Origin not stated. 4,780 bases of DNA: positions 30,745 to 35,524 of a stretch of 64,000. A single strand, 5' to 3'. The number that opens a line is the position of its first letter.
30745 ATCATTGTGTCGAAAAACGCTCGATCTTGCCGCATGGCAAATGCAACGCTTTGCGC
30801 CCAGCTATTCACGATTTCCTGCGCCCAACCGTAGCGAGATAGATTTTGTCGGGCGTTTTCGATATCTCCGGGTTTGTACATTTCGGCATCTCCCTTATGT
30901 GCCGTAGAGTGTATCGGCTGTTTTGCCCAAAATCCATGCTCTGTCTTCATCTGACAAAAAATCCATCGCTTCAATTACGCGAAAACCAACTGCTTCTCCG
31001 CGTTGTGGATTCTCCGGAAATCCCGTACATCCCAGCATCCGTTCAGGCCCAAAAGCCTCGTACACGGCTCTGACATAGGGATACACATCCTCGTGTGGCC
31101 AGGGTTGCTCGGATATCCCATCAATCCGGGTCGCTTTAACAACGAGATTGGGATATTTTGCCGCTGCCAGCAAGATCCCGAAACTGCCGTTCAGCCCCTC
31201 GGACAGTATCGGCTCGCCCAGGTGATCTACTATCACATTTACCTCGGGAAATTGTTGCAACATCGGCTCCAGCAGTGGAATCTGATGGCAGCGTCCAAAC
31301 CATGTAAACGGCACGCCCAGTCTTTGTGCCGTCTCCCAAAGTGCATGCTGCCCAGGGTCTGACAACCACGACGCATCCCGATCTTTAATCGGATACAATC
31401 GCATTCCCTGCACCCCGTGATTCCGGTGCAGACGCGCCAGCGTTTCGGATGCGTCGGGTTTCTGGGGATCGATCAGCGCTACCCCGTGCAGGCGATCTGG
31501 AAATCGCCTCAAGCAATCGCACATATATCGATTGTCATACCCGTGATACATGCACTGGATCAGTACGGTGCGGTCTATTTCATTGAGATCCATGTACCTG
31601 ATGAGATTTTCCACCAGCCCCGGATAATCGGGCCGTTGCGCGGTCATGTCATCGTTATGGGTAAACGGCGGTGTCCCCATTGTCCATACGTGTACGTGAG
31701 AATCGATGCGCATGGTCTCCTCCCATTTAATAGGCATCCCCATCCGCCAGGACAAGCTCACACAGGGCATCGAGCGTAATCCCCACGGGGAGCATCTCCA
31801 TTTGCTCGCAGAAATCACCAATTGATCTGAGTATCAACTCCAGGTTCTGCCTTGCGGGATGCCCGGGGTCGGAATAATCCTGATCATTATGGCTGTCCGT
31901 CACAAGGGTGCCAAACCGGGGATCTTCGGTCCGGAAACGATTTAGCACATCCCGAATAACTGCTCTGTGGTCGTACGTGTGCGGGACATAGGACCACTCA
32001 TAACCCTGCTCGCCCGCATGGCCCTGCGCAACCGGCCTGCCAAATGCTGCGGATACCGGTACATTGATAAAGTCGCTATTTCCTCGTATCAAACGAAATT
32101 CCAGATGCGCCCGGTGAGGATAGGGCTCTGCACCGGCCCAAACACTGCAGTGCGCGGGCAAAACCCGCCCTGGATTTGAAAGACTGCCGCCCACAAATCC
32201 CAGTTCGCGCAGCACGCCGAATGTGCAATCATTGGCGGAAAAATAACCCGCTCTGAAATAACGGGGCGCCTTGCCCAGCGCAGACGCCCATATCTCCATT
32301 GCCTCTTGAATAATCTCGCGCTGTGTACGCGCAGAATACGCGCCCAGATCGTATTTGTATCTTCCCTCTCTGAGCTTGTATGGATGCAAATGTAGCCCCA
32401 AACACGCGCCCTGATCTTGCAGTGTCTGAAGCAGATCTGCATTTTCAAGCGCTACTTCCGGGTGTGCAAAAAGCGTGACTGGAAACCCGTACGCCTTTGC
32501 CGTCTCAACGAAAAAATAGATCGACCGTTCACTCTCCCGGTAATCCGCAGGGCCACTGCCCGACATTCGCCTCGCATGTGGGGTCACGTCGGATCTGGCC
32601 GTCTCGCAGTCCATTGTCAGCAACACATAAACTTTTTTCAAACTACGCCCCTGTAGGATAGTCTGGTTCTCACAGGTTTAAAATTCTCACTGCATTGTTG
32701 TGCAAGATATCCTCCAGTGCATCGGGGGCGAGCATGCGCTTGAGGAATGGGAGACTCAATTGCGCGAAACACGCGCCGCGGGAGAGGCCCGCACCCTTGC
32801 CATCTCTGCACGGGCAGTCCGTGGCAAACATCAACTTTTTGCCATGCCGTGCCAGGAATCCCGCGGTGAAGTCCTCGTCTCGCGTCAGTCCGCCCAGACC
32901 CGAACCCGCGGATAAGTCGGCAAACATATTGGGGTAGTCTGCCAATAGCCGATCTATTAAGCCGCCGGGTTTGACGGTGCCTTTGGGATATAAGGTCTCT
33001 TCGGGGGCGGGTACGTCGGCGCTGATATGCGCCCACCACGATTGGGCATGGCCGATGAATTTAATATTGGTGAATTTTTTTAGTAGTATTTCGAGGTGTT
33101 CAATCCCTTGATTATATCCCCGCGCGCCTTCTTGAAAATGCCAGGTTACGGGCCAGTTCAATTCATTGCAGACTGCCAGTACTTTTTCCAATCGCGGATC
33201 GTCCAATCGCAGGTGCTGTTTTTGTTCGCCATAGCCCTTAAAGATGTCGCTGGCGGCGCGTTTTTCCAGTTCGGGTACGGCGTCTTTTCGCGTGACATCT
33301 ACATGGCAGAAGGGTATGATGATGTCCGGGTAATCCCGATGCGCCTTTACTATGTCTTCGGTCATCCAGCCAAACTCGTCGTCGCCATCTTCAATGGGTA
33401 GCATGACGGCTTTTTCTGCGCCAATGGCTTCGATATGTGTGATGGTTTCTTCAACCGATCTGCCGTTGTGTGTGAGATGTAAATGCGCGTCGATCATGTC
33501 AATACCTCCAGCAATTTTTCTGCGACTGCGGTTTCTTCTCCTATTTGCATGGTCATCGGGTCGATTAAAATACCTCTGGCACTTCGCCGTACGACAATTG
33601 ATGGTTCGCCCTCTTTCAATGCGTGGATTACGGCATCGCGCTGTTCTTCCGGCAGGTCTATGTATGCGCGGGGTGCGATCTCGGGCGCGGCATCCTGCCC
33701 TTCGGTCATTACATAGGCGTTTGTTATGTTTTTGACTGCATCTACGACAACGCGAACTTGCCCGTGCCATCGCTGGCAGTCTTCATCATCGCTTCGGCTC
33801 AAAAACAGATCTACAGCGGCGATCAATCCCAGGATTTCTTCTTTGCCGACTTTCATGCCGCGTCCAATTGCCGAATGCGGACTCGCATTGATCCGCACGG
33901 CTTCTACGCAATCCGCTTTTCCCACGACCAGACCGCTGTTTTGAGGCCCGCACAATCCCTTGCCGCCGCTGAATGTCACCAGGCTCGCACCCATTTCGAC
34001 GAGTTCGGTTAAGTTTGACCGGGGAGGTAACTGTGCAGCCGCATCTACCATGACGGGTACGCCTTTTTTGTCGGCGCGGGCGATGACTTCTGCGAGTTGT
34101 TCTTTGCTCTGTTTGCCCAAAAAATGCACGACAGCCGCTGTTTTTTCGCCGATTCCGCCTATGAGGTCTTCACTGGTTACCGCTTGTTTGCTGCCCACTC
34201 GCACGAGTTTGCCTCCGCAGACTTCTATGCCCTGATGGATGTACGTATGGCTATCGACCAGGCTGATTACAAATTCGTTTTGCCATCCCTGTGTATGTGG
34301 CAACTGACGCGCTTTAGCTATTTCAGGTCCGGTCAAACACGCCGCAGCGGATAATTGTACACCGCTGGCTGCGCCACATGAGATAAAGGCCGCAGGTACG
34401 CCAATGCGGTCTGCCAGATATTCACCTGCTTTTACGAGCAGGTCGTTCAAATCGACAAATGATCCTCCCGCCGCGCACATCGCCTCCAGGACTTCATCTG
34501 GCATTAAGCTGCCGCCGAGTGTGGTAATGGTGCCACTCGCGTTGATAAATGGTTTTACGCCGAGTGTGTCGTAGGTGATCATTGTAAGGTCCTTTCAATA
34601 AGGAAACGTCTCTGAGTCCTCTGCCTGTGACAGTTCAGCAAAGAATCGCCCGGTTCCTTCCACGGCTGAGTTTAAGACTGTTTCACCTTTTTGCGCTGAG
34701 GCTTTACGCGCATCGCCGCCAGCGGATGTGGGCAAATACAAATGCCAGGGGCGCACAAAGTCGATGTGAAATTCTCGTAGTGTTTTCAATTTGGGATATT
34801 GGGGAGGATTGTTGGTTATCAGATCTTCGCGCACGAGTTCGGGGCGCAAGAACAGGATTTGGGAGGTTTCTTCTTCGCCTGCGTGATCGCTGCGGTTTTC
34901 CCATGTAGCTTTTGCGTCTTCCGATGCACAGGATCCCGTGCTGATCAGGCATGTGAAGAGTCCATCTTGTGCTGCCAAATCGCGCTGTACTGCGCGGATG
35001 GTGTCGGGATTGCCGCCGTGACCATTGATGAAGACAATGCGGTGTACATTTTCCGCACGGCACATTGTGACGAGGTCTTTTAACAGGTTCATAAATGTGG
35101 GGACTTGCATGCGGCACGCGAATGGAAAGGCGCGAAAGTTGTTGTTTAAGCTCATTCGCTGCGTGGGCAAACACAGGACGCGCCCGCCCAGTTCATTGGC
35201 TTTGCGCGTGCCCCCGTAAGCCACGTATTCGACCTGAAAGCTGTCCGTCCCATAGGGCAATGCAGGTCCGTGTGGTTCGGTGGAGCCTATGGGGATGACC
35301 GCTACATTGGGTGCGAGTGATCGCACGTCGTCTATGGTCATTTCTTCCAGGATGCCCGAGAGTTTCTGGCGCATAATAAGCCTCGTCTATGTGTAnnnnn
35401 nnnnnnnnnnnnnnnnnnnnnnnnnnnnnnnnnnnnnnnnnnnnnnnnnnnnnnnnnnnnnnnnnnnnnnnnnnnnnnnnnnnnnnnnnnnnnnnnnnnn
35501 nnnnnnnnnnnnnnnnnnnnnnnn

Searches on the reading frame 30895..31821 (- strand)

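Call 15: search_protein_families(library=pfam, proteins=[window:30895-31821:-], max_evalue=0.001)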
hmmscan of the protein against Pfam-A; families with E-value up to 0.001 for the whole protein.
window:30895-31821:- (308 aa): 1 family
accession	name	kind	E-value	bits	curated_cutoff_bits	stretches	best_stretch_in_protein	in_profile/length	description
PF04909.20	Amidohydro_2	-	8.3e-37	127.9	26.4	1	39-307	1-288/289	Amidohydrolase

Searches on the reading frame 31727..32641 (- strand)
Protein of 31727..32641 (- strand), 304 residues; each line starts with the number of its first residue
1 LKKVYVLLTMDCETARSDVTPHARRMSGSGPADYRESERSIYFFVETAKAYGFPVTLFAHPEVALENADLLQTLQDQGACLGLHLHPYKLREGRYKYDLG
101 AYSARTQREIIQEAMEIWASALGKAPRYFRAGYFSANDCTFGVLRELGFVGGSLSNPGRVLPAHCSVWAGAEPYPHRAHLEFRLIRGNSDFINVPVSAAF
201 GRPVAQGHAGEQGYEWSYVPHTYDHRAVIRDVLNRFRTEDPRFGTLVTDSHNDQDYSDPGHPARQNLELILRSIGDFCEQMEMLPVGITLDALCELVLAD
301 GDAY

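Call 15: search_protein_families(library=pfam, proteins=[window:31727-32641:-], max_evalue=0.001)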
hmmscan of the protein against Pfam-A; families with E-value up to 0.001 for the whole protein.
window:31727-32641:- (304 aa): 1 family
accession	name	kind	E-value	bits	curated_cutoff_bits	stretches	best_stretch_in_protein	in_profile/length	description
PF01522.26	Polysacc_deac_1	-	1.9e-07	31.5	23.1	1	46-149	26-121/124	Polysaccharide deacetylase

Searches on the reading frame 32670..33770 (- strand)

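Call 15: search_protein_families(library=pfam, proteins=[window:32670-33770:-], max_evalue=0.001)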
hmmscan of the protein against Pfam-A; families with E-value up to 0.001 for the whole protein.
window:32670-33770:- (366 aa): 1 family
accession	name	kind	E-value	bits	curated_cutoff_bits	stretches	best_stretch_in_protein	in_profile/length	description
PF04909.20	Amidohydro_2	-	3.2e-12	47.2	26.4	1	141-366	70-289/289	Amidohydrolase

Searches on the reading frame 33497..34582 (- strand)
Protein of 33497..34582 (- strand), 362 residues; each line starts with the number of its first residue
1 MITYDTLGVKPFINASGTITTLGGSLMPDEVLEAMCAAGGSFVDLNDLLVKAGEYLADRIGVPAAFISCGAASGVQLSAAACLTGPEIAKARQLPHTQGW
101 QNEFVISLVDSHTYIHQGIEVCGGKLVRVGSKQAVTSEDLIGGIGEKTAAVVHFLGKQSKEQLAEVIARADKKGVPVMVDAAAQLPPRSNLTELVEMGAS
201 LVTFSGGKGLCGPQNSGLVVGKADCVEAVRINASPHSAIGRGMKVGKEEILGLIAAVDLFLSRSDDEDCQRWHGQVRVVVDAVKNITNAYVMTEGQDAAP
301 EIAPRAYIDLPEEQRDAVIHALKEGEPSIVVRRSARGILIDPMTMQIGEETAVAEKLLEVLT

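Call 4: search_protein_families(library=pfam, proteins=[window:33497-34582:-], max_evalue=0.01)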
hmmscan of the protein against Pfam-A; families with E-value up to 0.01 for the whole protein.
window:33497-34582:- (362 aa): 3 families
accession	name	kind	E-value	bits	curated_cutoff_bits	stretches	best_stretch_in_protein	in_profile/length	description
PF03841.19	SelA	-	1.6e-09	37.7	22.8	1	119-263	108-262/367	L-seryl-tRNA selenium transferase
PF00266.25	Aminotran_5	-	0.0004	19.9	21.5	1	102-229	89-221/371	Aminotransferase class-V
PF01212.27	Beta_elim_lyase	-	0.0068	16.2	27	0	159-244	147-231/288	Beta-eliminating lyase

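Call 5: search_protein_families(library=ncbifam, proteins=[window:33497-34582:-], max_evalue=0.01)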
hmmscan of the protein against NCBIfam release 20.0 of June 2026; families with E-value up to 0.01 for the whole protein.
window:33497-34582:- (362 aa): 5 families
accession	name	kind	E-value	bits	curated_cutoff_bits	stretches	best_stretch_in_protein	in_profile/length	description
TIGR01437.1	selA_rel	subfamily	1.2e-62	211.9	385.3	1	4-360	2-362/363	DgaE family pyridoxal phosphate-dependent ammonia lyase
NF047797.1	glminPNH3LysDgaE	equivalog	3.4e-45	154.6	600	1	3-360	3-361/367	D-glucosaminate-6-phosphate ammonia lyase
TIGR00474.1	selA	equivalog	3.3e-13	49.3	267.9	1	120-262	184-336/455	L-seryl-tRNA(Sec) selenium transferase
TIGR03576.1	pyridox_MJ0158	hypoth_equivalog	1.4e-05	24.4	304.45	1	159-234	153-229/346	TIGR03576 family pyridoxal phosphate-dependent enzyme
TIGR01979.1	sufS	subfamily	0.0031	16.4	475.1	1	160-229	175-241/403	SufS family cysteine desulfurase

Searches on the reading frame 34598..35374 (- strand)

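Call 4: search_protein_families(library=pfam, proteins=[window:34598-35374:-], max_evalue=0.01)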
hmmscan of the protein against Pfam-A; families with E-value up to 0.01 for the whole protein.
window:34598-35374:- (259 aa): 1 family
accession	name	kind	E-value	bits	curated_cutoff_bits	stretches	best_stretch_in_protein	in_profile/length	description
PF02633.19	Creatininase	-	3.6e-50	171.1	31.3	1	10-243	1-236/238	Creatinine amidohydrolase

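Call 5: search_protein_families(library=ncbifam, proteins=[window:34598-35374:-], max_evalue=0.01)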
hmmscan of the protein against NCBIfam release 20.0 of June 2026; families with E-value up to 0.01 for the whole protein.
window:34598-35374:- (259 aa): 4 families
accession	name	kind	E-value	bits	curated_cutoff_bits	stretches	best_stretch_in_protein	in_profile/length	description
TIGR03964.1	mycofact_creat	equivalog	1.1e-20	74.2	172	1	11-240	3-212/228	mycofactocin biosynthesis peptidyl-dipeptidase MftE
TIGR04448.1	creatininase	equivalog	3.9e-16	59.5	235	2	16-124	6-116/246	creatininase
NF041098.2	diketo_inos_hlase_IolN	equivalog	3.9e-10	39.3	245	1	10-188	10-192/307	3-dehydro-scyllo-inosose hydrolase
NF033501.0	ArfB_arch_rifla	equivalog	5.4e-06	26.3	180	1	23-137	16-123/219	2-amino-5-formylamino-6-ribosylaminopyrimidin-4(3H)-one 5'-monophosphate deformylase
